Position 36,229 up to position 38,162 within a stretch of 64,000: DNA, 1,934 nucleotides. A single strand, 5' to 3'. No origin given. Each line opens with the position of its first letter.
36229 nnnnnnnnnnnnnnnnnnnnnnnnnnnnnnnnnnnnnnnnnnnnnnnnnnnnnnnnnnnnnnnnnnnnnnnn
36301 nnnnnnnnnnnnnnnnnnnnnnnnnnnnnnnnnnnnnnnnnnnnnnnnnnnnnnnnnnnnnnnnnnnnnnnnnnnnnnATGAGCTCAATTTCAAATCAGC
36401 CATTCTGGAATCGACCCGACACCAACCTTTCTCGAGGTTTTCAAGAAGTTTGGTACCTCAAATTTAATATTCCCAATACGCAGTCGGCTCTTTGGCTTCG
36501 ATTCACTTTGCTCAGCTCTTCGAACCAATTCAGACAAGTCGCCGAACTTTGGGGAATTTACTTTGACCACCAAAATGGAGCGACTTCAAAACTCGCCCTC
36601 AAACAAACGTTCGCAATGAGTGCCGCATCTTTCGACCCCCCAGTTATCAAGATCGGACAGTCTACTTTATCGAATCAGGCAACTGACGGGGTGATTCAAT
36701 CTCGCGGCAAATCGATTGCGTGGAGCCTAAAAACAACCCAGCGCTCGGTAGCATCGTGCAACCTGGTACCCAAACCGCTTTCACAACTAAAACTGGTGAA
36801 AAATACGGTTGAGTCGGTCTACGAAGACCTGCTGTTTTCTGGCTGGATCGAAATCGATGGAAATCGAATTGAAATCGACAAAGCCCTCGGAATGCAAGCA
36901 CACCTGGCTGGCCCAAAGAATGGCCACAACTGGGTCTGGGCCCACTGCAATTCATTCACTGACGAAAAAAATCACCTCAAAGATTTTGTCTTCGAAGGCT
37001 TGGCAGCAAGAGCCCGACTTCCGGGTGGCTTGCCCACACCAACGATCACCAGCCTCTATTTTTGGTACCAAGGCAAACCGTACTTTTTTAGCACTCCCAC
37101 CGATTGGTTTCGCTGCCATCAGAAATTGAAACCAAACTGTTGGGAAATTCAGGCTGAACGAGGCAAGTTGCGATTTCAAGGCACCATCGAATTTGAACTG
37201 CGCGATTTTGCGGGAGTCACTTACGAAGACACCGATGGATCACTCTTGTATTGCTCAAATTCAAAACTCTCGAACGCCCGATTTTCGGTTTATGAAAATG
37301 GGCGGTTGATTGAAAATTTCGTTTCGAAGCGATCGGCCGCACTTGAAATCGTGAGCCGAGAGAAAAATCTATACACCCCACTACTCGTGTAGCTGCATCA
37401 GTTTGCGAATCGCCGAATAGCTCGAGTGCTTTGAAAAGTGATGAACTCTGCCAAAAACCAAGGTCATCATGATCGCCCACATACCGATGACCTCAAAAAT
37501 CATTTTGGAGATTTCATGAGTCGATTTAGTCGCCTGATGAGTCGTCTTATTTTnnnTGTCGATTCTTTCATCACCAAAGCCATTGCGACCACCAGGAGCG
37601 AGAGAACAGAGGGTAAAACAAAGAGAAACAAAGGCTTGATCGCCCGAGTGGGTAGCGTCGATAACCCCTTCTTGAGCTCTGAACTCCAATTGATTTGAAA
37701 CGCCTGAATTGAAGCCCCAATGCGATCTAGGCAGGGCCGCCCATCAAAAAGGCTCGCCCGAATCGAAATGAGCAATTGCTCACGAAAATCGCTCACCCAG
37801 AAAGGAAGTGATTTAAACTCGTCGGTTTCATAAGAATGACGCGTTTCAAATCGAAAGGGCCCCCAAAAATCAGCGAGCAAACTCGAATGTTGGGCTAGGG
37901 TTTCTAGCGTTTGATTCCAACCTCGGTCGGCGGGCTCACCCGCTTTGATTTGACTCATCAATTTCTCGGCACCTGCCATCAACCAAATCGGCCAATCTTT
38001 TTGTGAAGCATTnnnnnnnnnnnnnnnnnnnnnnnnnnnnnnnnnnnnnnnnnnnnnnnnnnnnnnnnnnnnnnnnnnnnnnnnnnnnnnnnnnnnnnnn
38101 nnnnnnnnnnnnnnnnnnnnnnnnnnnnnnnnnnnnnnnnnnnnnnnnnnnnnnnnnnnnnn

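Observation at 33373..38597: Minimal secretin plus CpaF-like ATPase pair without pilin, CpaB/TadZ or canonical platform genes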

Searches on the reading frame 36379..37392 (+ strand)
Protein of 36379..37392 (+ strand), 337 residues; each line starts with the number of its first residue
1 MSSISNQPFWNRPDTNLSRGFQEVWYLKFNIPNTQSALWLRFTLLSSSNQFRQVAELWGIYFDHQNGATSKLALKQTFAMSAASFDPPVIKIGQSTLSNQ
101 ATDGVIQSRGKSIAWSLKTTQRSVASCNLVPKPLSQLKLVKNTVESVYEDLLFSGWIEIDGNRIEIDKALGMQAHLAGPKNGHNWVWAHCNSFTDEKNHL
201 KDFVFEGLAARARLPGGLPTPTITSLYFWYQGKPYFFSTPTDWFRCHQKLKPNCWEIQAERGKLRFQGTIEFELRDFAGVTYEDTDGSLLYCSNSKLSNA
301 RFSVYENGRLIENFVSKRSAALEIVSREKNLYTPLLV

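Call 3: search_protein_families(library=pfam, proteins=[window:36379-37392:+], max_evalue=0.01)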
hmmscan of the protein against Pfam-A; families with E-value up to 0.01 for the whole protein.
window:36379-37392:+ (337 aa): 1 family
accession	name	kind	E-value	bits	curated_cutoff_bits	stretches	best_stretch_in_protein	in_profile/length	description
PF14249.11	Tocopherol_cycl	-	1.3e-05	24.9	26.6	1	152-324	167-333/335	Tocopherol cyclase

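Call 8: search_protein_families(library=ncbifam, proteins=[window:36379-37392:+], max_evalue=0.01)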
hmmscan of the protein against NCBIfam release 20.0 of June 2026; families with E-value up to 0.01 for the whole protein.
window:36379-37392:+ (337 aa): 0 families

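Call 65: search_solved_structures(query=A4, max_evalue=10)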
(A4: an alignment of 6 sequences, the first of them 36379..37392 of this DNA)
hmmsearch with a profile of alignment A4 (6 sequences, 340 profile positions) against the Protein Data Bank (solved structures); distinct sequences matched with E-value up to 10: 3.
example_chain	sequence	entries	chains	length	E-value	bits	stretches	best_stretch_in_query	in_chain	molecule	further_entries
1n9g_A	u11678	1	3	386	1.3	11.1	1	40-98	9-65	2,4-dienoyl-CoA reductase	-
2g1d_A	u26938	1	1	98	1.5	10.8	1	112-172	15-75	30S ribosomal protein S24e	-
1n9g_B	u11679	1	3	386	1.6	10.8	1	40-95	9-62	2,4-dienoyl-CoA reductase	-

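Call 67: search_protein_families(library=pfam, alignment_id=A4, max_evalue=1)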
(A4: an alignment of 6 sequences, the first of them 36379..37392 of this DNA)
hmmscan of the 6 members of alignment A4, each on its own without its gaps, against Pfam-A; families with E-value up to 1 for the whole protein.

A. member 1, window:36379-37392:+ (337 aa): 3 families
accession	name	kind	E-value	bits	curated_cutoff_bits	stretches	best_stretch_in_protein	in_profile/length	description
PF14249.11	Tocopherol_cycl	-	1.3e-05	24.9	26.6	1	152-324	167-333/335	Tocopherol cyclase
PF07696.17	7TMR-DISMED2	-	0.046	14.1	22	1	20-64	26-71/136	7TMR-DISM extracellular 2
PF01302.31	CAP_GLY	-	0.15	12.4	26.5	1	258-287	9-38/65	CAP-Gly domain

B. families by the number of members that match (of 6 scanned): 3 families
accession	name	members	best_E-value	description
PF14249.11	Tocopherol_cycl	6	3.1e-06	Tocopherol cyclase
PF07696.17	7TMR-DISMED2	1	0.046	7TMR-DISM extracellular 2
PF01302.31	CAP_GLY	1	0.15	CAP-Gly domain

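Call 75: predict_structure(protein=window:36379-37392:+)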
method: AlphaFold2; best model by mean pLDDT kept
length: 337 residues; sequences in the alignment: 1
mean_pLDDT: 31.9   pTM: 0.21
mean pLDDT of the five models: 31.9, 28.1, 27.6, 27.4, 25.8
residues with pLDDT >= 90: 0; 70-90: 0; 50-70: 1; < 50: 336
segments of 3 or more residues with pLDDT < 50: 1-27, 29-337
pLDDT, mean of each block of 10 residues (from residue 1): 29 32 45 42 39 37 35 33 32 30 33 32 25 24 23 29 31 30 30 29 28 31 34 33 27 25 27 31 32 36 40 39 31 27
secondary structure, 60 per line:
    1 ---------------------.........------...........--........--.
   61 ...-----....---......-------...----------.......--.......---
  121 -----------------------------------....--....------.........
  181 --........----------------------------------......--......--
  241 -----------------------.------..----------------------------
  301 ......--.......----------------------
elements in order: E22-30 E37-47 E50-57 E60-63 E69-72 E76-81 E89-91 E102-108 E111-117 E156-159 E162-165 E172-180 E183-190 E225-230 E233-238 E301-306 E309-315

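Call 98: find_related_loci(query=A4, collection=metagenome_contigs, flank=6000)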
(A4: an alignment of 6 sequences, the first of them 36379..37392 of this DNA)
Query A4 (337 aa) in metagenome_contigs; peptide patterns used: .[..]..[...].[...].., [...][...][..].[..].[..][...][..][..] (x = any residue, [..] = any of these).
255 stretches matched a pattern; 40 encode a relative of the query (tblastn E <= 1e-3); 40 distinct loci.
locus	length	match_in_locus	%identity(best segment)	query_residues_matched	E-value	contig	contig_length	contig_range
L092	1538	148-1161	50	5-337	9e-115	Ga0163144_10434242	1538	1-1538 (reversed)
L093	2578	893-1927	49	1-337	4e-106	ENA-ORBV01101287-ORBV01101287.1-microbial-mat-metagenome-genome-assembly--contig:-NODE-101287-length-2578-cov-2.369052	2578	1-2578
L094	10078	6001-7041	44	1-337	1e-98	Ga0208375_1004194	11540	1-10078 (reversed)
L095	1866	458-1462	47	11-337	5e-101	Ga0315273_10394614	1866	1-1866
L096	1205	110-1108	46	6-337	8e-99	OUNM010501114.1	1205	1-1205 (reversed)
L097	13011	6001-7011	44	6-337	3e-90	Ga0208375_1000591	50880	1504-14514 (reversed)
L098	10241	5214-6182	44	16-337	2e-89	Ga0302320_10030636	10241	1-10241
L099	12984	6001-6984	44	11-337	4e-88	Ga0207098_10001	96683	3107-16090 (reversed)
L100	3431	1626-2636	42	5-337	1e-87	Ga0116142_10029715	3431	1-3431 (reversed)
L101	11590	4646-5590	46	21-337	1e-85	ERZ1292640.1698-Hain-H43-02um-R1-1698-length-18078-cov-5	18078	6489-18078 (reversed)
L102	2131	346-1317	43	19-337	5e-89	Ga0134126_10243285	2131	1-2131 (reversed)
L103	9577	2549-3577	41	5-337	1e-85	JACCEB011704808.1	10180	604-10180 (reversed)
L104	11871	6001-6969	43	15-337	3e-85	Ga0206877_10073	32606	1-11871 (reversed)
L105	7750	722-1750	40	5-337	1e-84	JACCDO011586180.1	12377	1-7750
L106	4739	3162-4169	41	4-337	3e-83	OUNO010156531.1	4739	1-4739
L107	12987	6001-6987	41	4-337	3e-82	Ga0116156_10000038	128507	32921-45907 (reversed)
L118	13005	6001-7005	40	6-332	2e-72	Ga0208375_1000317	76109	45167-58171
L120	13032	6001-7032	38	8-337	2e-72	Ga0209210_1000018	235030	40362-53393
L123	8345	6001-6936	39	19-330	1e-73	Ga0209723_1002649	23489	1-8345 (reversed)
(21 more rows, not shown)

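Call 101: search_protein_families(library=pfam, proteins=[L118:3089-5425:-, L118:2160-3122:-, L118:973-2154:-, L120:7078-10248:+, L101:1383-4058:+, L101:5604-7247:+, L107:6941-7852:+, L107:4263-4904:+, L123:6977-8194:+, L123:3880-5235:+], max_evalue=0.001)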
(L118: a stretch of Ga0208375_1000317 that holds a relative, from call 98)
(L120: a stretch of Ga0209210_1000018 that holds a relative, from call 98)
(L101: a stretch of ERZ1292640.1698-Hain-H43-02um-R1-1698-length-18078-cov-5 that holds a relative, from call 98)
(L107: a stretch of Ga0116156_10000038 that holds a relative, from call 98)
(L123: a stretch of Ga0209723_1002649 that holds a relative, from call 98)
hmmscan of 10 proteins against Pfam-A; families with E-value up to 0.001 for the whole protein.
L118:3089-5425:- (778 aa): 2 families
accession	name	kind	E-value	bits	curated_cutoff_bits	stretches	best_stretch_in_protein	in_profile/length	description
PF05226.16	CHASE2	-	5.7e-52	177.3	26.3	1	42-413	12-256/257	CHASE2 domain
PF00211.25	Guanylate_cyc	-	5.4e-23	82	21.9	1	514-693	6-175/183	Adenylate and Guanylate cyclase catalytic domain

L118:2160-3122:- (320 aa): 1 family
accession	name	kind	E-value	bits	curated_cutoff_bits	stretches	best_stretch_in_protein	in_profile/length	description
PF00582.32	Usp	-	4.8e-35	121.6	24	2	166-314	2-141/141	Universal stress protein family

L118:973-2154:- (393 aa): 2 families
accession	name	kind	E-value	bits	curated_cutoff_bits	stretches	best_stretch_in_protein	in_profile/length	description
PF13091.12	PLDc_2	-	1.9e-42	144.7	27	2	234-360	1-131/132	PLD-like domain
PF00614.28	PLDc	-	2.6e-09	37.1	21.9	0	311-333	5-28/28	Phospholipase D Active site motif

L120:7078-10248:+ (1056 aa): 0 families

L101:1383-4058:+ (891 aa): 4 families
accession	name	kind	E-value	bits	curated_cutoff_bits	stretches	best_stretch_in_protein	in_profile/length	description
PF01433.26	Peptidase_M1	-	2.1e-52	178.3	27.7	1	250-460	5-218/218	Peptidase family M1 domain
PF13646.12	HEAT_2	-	7.1e-22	77.9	27.7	3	567-637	3-72/88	HEAT repeats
PF17900.6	Peptidase_M1_N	-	6.8e-19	69.1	25.8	1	36-211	5-186/186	Peptidase M1 N-terminal domain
PF25316.1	TAF2_3rd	-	0.00075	20.3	27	0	465-543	2-70/120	TAF2 Ig-like domain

L101:5604-7247:+ (547 aa): 6 families
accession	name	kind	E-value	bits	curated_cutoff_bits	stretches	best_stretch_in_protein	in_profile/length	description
PF05199.19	GMC_oxred_C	-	9.3e-15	55.8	24.6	1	465-520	84-139/139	GMC oxidoreductase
PF00732.25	GMC_oxred_N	-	7.4e-13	49.2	23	2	190-281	110-198/218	GMC oxidoreductase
PF01266.30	DAO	-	2.2e-06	27.9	27.9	1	11-42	1-32/353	FAD dependent oxidoreductase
PF07992.20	Pyr_redox_2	-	1e-05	25.6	26.1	1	10-53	1-44/291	Pyridine nucleotide-disulphide oxidoreductase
PF13450.12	NAD_binding_8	-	2.8e-05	24.8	21.9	1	14-43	1-30/68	NAD(P)-binding Rossmann-like domain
PF00890.30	FAD_binding_2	-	3.1e-05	23.8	20.4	1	11-43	1-33/414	FAD binding domain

L107:6941-7852:+ (303 aa): 1 family
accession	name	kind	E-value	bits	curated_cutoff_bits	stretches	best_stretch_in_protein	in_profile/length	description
PF00849.27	PseudoU_synth_2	-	1.1e-27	97.5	26.8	1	101-250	2-151/152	RNA pseudouridylate synthase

L107:4263-4904:+ (213 aa): 2 families
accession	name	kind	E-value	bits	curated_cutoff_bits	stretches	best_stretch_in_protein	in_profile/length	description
PF01121.26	CoaE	-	1.6e-45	155.4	27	1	16-193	4-179/180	Dephospho-CoA kinase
PF13238.12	AAA_18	-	0.00044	21.1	29.4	0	17-158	3-112/128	AAA domain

L123:6977-8194:+ (405 aa): 2 families
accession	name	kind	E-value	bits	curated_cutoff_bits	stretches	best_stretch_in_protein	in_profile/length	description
PF09136.16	Glucodextran_B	-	3.9e-05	23.9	27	1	76-124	15-66/83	Glucodextranase, domain B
PF06416.18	T3SS_NleG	-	9.7e-05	22.7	25.3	1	92-136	27-71/113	Effector protein NleG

L123:3880-5235:+ (451 aa): 11 families
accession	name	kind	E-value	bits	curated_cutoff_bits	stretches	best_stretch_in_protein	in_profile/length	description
PF12831.13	FAD_oxidored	-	2.2e-89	301.1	27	1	52-440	1-414/416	FAD dependent oxidoreductase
PF01266.30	DAO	-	3.2e-11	43.8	27.9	1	52-95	1-43/353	FAD dependent oxidoreductase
PF00890.30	FAD_binding_2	-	1.7e-08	34.6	20.4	1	52-83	1-32/414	FAD binding domain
PF07992.20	Pyr_redox_2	-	9.6e-08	32.2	26.1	1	52-92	2-38/291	Pyridine nucleotide-disulphide oxidoreductase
PF01494.25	FAD_binding_3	-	2.6e-06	27.3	22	0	50-82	1-33/349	FAD binding domain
PF13450.12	NAD_binding_8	-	3.4e-06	27.7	21.9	1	55-116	1-53/68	NAD(P)-binding Rossmann-like domain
PF01134.28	GIDA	-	2.1e-05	24.2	22.1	1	52-83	1-29/391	Glucose inhibited division protein A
PF01946.23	Thi4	-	3.3e-05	23.7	26.2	1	51-94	18-62/235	Thi4 family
PF05834.18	Lycopene_cycl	-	7.2e-05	22.5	23.4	1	52-203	1-156/380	Lycopene cyclase protein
PF03486.20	HI0933_like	-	8.1e-05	22.6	50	1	52-99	2-51/244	HI0933-like protein Rossmann domain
PF04820.20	Trp_halogenase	-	0.00099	18.5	21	0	139-193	165-216/458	Tryptophan halogenase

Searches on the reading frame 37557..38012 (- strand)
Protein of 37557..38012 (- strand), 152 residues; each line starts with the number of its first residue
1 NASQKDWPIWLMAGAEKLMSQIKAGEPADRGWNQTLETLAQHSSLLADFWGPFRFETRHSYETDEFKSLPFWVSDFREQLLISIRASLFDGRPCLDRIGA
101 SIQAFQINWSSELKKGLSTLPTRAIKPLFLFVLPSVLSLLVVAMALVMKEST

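Call 87: search_protein_families(library=pfam, alignment_id=A5, max_evalue=1)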
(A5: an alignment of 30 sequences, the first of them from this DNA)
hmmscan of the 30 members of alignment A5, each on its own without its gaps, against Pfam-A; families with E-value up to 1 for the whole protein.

A. member 1, seq(152 aa): 0 families

B. families by the number of members that match (of 30 scanned): 6 families
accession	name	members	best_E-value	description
PF04015.17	DUF362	1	0.16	Domain of unknown function (DUF362)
PF17765.7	MLTR_LBD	1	0.16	MmyB-like transcription regulator ligand binding domain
PF20335.4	DUF6630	1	0.17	Domain of unknown function (DUF6630)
PF09341.15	Pcc1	1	0.2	Transcription factor Pcc1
PF00071.28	Ras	1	0.26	Ras family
PF20130.4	DUF6520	1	0.62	Family of unknown function (DUF6520)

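Call 88: search_solved_structures(query=A5, max_evalue=10)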
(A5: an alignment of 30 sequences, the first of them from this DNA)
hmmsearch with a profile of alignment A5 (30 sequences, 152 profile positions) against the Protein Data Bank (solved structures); distinct sequences matched with E-value up to 10: 7.
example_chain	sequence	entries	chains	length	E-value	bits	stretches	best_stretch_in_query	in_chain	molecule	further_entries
4xa6_A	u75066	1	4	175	0.0083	19.2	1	34-118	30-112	Gp7-MYH7(1777-1855)-EB1 chimera protein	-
9e9c_I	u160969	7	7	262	0.044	16.9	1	20-60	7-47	Large ribosomal subunit protein uL10m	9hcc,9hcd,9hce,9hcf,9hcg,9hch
3a7p_A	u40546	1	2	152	0.21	14.7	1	9-62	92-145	Autophagy protein 16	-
1oy1_A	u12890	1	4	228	0.76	12.9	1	109-137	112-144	PUTATIVE sigma cross-reacting protein 27A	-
1vhq_A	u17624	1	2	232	0.79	12.8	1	109-137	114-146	Enhancing lycopene biosynthesis protein 2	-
5k3j_A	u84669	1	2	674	0.88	12.7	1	14-48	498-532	Acyl-coenzyme A oxidase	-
8i9r_Cg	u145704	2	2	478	9.2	9.4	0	29-70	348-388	Brix domain-containing protein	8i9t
